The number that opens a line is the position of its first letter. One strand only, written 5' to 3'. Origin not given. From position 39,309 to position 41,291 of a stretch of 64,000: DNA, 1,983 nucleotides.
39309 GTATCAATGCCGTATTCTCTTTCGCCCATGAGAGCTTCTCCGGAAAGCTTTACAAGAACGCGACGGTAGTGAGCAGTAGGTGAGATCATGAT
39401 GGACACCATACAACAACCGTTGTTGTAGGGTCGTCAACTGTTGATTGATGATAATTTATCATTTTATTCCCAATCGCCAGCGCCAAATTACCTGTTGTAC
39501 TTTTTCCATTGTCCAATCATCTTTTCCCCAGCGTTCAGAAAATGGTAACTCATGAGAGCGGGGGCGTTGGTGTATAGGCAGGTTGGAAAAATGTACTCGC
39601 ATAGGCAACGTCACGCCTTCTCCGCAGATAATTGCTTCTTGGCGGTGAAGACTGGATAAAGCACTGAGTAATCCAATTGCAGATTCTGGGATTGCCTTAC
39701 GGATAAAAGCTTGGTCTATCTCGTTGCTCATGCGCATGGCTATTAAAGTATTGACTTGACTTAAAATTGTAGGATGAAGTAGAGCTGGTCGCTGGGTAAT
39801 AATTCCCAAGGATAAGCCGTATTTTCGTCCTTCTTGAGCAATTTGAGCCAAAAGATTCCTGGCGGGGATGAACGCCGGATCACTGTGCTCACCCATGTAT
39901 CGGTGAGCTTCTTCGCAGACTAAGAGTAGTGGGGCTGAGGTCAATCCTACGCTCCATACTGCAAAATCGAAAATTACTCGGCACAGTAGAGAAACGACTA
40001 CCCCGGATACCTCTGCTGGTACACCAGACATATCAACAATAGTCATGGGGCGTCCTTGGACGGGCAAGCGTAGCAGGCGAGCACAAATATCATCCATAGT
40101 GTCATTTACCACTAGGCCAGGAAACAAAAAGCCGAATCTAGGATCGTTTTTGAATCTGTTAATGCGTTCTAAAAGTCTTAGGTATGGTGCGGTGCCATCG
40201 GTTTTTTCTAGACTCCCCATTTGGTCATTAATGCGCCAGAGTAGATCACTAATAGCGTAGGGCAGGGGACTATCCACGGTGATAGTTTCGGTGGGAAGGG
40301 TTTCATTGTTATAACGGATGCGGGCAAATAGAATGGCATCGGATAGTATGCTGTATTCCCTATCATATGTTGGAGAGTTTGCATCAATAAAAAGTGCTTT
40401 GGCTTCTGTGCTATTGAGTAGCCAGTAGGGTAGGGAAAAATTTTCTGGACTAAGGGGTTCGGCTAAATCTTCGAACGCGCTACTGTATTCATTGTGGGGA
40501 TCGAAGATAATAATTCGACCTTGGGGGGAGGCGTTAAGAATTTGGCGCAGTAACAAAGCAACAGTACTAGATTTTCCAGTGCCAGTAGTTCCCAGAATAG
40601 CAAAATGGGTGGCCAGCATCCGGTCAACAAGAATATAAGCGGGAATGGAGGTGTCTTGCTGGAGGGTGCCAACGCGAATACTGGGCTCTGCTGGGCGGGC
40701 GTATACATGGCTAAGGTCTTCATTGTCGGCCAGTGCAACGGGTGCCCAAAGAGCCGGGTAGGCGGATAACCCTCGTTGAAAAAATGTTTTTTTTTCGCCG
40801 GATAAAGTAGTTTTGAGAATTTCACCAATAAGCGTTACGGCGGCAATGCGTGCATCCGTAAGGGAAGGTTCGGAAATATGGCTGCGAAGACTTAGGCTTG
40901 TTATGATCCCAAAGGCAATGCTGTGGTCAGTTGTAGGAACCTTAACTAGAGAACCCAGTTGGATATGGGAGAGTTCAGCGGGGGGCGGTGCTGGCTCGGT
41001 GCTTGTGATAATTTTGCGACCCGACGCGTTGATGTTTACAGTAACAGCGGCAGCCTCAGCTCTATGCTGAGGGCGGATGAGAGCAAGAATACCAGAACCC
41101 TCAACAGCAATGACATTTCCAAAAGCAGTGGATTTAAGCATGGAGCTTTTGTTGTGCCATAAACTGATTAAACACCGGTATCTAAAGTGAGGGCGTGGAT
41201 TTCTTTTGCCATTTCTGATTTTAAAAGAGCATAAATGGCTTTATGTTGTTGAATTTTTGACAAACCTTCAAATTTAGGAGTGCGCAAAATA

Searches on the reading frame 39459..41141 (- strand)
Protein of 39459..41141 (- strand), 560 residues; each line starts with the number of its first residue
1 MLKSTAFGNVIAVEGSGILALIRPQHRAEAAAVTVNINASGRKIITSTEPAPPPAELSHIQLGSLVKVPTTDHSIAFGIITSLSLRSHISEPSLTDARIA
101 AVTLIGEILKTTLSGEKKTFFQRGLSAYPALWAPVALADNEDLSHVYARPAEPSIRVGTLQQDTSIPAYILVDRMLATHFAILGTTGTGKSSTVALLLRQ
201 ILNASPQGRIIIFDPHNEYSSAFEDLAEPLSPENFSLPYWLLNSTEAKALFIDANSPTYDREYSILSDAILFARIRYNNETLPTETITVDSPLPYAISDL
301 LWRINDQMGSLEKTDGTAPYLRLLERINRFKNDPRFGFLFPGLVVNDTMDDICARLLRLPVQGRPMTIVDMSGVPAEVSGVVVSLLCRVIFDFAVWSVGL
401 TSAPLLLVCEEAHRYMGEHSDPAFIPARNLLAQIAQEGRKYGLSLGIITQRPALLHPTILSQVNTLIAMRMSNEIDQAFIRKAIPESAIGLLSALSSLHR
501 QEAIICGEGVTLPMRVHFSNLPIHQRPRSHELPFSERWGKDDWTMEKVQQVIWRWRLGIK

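Call 7: search_protein_families(library=pfam, proteins=[window:39459-41141:-], max_evalue=0.0001)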
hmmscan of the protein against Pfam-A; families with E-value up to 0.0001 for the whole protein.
window:39459-41141:- (560 aa): 3 families
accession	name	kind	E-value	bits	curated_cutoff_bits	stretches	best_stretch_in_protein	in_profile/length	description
PF01935.23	DUF87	-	1.8e-41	143.1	23.2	1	155-389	1-219/220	Helicase HerA, central domain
PF10412.15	TrwB_AAD_bind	-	9.8e-07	28.4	20.5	1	174-225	12-61/387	Type IV secretion-system coupling protein DNA-binding domain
PF01580.24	FtsK_SpoIIIE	-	1e-05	25.5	24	0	172-206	33-69/221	FtsK/SpoIIIE family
